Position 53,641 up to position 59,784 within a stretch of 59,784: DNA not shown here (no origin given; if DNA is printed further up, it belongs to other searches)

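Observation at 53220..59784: Giant CdiA/FhaB-like exoprotein gene next to tRNA-Ala, with no transporter gene upstream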

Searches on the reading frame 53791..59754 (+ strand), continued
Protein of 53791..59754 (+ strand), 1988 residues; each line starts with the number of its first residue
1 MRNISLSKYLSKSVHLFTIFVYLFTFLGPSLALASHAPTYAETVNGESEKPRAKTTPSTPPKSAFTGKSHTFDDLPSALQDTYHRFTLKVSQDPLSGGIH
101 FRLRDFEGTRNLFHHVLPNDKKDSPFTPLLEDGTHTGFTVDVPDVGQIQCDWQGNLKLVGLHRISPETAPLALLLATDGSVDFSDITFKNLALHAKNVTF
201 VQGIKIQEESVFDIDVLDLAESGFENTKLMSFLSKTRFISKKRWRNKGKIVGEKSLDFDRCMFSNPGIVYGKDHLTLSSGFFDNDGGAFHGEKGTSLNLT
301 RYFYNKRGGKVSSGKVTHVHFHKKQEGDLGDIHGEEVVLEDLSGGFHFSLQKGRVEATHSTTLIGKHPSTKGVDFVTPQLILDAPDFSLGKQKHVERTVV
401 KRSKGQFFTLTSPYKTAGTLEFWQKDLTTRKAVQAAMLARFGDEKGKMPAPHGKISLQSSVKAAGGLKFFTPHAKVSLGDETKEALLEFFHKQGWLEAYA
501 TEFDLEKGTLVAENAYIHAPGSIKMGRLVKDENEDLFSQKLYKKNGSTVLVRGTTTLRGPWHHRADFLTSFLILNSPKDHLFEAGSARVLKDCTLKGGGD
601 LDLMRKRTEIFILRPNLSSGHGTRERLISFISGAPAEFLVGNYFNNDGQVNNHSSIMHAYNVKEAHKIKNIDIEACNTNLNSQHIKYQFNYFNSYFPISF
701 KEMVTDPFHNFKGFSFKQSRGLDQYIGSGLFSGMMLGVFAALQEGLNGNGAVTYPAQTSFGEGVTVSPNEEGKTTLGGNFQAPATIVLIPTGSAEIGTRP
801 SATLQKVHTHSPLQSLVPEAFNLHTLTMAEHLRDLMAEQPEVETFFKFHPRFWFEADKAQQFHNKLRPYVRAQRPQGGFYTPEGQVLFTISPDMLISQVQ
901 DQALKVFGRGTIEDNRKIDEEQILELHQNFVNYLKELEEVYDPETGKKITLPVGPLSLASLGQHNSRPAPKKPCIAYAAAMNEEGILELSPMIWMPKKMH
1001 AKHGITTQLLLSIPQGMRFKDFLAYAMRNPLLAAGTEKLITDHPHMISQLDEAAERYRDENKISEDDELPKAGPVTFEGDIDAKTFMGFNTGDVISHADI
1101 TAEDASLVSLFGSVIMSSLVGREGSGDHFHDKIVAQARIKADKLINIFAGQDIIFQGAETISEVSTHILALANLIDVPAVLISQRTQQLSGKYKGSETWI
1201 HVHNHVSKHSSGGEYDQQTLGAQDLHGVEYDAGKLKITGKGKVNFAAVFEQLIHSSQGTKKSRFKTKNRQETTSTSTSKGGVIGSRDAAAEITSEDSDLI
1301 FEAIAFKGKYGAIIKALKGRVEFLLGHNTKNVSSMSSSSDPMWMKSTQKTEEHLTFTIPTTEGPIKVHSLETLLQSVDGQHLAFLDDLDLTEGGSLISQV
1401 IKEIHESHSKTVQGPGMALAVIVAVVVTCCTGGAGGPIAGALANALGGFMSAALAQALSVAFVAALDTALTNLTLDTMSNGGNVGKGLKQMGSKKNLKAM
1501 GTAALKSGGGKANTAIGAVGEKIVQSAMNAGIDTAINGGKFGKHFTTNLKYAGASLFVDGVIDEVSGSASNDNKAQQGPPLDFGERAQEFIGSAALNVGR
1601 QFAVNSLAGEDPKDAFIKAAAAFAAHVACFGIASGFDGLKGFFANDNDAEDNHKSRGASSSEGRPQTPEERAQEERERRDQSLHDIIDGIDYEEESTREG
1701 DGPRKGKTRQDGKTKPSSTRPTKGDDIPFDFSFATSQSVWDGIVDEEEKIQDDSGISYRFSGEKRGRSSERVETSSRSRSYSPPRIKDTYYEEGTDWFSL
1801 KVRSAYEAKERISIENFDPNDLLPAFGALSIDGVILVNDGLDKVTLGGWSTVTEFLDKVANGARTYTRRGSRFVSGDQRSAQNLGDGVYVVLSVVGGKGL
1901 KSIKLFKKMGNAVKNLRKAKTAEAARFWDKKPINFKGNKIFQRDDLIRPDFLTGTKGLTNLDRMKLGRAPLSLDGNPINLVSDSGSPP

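Call 82: search_protein_families(library=pfam, proteins=[L083:1227-3866:-, L082:9826-10635:+, L001:9331-9915:+, L083:17544-18008:+], max_evalue=0.01)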
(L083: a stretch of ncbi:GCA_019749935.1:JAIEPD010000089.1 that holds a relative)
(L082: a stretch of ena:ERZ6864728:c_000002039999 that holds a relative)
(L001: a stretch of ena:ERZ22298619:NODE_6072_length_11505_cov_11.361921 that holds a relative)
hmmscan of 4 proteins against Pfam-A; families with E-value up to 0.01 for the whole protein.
L083:1227-3866:- (879 aa): 0 families

L082:9826-10635:+ (269 aa): 0 families

L001:9331-9915:+ (194 aa): 1 family
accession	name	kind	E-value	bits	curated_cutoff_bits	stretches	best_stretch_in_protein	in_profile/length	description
PF15428.11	Imm26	-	2.4e-06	28.2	23.3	1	14-102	2-102/107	Immunity protein 26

L083:17544-18008:+ (154 aa): 0 families

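Call 101: search_protein_families(library=pfam, proteins=[L082:11673-12737:+, L082:12710-13528:+, L082:17187-19784:+, L082:10641-11261:+, L082:13521-14570:+, L084:6899-7717:+], max_evalue=0.01)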
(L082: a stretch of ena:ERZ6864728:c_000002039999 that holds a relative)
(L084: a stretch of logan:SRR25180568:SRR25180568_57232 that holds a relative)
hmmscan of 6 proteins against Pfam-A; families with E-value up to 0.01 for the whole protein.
L082:11673-12737:+ (354 aa): 1 family
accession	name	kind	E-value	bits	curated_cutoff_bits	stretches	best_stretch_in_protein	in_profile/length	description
PF19044.6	P-loop_TraG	-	3.1e-08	33.1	25.8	2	2-81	35-117/413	TraG P-loop domain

L082:12710-13528:+ (272 aa): 0 families

L082:17187-19784:+ (865 aa): 0 families

L082:10641-11261:+ (206 aa): 0 families

L082:13521-14570:+ (349 aa): 1 family
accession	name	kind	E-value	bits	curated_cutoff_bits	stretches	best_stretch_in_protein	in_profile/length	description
PF04610.19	TrbL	-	4.9e-06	26.9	25.9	1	51-261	10-210/215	TrbL/VirB6 plasmid conjugal transfer protein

L084:6899-7717:+ (272 aa): 0 families
